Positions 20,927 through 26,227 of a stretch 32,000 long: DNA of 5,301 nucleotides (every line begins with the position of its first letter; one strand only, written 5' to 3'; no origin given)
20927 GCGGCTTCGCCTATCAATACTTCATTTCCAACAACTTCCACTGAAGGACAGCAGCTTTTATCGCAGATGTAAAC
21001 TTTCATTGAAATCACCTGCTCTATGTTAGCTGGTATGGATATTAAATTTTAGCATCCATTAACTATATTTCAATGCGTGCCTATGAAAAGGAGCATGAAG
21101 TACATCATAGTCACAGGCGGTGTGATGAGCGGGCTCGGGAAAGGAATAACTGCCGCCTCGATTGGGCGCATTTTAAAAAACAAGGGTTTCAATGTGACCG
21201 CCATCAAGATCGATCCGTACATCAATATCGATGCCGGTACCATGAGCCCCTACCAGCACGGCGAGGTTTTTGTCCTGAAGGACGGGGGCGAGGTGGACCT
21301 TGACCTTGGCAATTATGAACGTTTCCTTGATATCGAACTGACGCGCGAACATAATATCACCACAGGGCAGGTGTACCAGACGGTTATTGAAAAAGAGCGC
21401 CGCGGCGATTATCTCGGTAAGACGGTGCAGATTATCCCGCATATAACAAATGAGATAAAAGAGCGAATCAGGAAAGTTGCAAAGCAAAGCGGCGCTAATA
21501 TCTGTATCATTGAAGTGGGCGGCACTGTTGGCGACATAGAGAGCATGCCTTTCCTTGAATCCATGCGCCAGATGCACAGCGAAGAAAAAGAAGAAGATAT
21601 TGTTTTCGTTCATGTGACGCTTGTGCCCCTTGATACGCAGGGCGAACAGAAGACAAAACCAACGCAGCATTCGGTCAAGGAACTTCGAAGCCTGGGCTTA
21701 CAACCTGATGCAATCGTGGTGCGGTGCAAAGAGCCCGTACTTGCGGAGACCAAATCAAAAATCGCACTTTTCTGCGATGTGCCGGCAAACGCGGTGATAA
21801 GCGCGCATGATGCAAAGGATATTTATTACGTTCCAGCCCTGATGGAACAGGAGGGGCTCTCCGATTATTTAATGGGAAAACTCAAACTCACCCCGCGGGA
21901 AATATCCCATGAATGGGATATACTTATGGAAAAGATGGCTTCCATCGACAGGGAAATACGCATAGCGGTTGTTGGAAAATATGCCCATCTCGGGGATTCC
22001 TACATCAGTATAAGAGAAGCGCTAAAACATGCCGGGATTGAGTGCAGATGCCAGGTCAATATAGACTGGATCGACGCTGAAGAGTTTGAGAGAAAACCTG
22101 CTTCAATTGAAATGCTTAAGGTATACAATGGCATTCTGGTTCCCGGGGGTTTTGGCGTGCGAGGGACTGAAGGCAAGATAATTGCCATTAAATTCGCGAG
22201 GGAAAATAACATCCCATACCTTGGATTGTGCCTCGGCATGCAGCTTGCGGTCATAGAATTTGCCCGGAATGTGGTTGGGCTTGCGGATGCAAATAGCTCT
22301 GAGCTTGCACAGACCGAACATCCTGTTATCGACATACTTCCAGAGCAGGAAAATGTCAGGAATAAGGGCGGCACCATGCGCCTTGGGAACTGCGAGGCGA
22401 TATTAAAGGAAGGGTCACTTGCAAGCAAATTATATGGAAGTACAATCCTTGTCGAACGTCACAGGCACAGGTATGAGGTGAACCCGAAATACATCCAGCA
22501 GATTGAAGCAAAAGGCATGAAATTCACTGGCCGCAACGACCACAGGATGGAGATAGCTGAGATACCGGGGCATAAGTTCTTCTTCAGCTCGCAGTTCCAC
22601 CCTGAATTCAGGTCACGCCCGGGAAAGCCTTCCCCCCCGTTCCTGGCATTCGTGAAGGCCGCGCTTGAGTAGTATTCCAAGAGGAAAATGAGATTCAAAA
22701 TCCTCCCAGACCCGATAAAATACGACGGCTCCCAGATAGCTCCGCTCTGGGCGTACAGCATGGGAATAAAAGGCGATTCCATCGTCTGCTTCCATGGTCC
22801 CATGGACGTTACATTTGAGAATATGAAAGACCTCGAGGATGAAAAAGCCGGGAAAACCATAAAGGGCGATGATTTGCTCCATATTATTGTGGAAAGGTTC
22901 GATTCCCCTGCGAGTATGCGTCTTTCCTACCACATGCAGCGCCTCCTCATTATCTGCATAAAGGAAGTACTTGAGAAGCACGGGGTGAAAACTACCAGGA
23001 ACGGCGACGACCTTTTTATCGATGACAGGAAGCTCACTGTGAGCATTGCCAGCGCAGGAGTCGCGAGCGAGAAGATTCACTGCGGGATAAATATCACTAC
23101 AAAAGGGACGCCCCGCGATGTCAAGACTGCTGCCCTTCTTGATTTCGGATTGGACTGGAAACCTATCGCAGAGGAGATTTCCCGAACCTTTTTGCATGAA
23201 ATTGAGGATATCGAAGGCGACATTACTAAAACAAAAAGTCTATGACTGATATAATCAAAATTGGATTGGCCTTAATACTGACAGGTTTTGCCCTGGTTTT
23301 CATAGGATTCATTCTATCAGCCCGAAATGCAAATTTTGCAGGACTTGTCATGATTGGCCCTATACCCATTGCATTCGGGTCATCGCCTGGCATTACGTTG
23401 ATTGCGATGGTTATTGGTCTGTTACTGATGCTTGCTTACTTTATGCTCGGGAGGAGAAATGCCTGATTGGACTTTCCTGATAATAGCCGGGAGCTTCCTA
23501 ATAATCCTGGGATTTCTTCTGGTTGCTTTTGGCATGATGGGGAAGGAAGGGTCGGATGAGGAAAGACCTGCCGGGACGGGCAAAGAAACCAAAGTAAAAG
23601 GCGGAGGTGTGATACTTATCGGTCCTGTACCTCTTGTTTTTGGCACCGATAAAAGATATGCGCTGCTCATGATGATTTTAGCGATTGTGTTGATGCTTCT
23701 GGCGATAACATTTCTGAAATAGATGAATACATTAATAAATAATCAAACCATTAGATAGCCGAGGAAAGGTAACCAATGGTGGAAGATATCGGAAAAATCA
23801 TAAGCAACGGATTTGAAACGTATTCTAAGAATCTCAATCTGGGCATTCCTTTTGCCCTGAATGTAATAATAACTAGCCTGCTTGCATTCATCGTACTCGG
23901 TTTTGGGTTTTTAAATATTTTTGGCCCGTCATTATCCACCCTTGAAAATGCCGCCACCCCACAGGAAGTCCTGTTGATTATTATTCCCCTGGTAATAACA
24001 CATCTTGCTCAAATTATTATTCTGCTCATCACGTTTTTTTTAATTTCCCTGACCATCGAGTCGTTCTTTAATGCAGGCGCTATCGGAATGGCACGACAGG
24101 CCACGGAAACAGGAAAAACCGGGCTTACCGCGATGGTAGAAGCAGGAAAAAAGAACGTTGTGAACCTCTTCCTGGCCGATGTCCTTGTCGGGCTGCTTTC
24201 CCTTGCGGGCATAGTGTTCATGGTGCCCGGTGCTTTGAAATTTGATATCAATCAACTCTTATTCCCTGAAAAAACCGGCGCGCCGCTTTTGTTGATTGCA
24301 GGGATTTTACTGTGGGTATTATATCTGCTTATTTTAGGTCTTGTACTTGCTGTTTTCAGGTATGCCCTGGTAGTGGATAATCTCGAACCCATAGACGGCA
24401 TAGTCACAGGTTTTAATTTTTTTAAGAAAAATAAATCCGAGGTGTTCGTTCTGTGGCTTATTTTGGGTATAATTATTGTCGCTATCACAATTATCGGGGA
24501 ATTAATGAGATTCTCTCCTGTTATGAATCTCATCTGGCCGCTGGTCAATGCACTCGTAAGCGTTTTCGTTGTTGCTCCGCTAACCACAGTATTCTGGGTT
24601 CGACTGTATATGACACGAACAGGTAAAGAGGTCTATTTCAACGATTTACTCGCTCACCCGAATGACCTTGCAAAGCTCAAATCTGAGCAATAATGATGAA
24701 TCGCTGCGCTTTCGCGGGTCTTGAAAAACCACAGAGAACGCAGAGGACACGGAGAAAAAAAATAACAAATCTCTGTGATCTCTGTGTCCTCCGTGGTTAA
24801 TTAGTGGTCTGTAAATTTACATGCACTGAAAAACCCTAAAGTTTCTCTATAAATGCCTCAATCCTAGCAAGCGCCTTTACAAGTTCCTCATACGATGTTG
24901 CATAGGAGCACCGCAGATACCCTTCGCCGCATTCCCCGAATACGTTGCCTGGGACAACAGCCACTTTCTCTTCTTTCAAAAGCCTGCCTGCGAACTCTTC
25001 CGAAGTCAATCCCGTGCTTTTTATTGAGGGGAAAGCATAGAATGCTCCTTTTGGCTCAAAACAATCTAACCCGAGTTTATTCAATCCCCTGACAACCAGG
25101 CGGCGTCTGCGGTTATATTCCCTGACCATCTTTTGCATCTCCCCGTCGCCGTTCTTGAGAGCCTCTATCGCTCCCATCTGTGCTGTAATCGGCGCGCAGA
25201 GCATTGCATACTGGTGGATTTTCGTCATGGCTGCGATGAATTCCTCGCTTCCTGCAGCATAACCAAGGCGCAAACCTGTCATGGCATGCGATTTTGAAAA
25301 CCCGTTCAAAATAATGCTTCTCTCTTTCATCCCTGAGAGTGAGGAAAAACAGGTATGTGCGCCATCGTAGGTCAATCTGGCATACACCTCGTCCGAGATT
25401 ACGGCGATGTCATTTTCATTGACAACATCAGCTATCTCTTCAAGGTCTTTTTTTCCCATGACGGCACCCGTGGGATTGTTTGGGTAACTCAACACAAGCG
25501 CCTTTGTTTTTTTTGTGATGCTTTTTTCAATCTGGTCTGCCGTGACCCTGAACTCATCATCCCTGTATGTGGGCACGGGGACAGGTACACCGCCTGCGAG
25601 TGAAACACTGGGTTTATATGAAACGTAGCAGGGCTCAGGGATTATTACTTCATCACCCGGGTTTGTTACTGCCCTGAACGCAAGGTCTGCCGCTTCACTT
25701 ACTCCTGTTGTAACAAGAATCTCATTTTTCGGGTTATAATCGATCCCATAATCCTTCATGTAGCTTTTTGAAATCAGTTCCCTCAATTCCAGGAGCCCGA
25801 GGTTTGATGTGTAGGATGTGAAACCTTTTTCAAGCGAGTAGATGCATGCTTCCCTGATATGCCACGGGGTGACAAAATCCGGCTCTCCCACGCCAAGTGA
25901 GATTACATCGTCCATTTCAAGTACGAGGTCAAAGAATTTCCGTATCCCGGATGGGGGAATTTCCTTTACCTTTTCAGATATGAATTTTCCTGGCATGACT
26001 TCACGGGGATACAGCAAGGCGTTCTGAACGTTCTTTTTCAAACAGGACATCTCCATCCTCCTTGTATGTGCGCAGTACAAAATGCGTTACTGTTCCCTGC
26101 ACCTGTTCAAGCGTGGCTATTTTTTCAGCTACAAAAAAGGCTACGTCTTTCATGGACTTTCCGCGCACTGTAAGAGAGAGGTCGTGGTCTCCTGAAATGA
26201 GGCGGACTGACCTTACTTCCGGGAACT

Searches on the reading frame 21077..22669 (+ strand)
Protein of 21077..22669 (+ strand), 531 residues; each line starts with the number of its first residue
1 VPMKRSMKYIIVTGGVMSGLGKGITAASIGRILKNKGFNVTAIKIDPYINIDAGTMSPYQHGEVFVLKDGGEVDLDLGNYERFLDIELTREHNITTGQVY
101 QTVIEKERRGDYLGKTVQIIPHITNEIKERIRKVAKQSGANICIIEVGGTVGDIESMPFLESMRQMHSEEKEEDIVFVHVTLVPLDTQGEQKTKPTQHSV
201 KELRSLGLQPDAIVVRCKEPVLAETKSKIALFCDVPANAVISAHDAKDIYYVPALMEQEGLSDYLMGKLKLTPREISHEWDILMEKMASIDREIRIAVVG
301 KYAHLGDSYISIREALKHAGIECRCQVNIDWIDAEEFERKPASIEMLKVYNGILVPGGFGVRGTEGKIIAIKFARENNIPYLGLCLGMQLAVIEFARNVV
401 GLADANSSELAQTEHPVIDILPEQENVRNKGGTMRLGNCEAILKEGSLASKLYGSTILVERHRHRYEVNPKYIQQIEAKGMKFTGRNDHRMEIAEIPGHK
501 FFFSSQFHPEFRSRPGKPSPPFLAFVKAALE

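Call 80: search_protein_families(library=pfam, proteins=[window:21077-22669:+], max_evalue=0.00001)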
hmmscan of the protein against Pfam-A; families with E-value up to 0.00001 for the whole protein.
window:21077-22669:+ (531 aa): 2 families
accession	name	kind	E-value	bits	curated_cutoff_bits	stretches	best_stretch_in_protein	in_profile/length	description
PF06418.20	CTP_synth_N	-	2.8e-128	427.3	26.1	1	8-271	1-265/265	CTP synthase N-terminus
PF00117.34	GATase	-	2.4e-40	138.7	22.8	1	306-527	3-189/190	Glutamine amidotransferase class-I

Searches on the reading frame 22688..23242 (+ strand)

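Call 80: search_protein_families(library=pfam, proteins=[window:22688-23242:+], max_evalue=0.00001)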
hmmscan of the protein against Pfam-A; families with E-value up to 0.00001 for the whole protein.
window:22688-23242:+ (185 aa): 1 family
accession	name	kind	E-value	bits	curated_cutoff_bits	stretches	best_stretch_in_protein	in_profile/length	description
PF04017.17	DUF366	-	5.5e-66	222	29.9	1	1-183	1-184/184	Domain of unknown function (DUF366)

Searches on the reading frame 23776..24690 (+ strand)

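Call 80: search_protein_families(library=pfam, proteins=[window:23776-24690:+], max_evalue=0.00001)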
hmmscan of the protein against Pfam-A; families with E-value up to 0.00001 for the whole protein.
window:23776-24690:+ (305 aa): 1 family
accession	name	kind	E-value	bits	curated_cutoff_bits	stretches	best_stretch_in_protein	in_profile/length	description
PF25231.1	DUF7847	-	8e-11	42.1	28.7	1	71-247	33-205/252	Domain of unknown function (DUF7847)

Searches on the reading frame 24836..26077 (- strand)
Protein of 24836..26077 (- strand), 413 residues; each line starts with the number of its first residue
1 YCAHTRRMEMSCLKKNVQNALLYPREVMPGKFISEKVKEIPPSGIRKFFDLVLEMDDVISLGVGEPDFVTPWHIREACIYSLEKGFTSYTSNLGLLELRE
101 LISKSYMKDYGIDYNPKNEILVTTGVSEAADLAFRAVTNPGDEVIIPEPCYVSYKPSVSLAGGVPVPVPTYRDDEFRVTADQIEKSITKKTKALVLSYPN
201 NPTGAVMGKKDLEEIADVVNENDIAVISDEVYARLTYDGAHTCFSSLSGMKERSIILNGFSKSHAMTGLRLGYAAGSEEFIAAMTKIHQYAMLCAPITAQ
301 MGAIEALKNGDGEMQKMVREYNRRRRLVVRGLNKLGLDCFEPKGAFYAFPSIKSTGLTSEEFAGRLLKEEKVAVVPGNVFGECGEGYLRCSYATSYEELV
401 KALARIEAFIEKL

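Call 80: search_protein_families(library=pfam, proteins=[window:24836-26077:-], max_evalue=0.00001)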
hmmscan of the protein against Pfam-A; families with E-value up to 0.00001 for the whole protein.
window:24836-26077:- (413 aa): 3 families
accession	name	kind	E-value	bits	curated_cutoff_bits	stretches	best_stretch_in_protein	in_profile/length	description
PF00155.27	Aminotran_1_2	-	1.4e-73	248.6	19.7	1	57-406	2-361/361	Aminotransferase class I and II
PF01041.23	DegT_DnrJ_EryC1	-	3.5e-09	36.8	19.8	1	120-230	42-146/360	DegT/DnrJ/EryC1/StrS aminotransferase family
PF00266.25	Aminotran_5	-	7.9e-07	28.8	21.5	1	115-231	59-177/371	Aminotransferase class-V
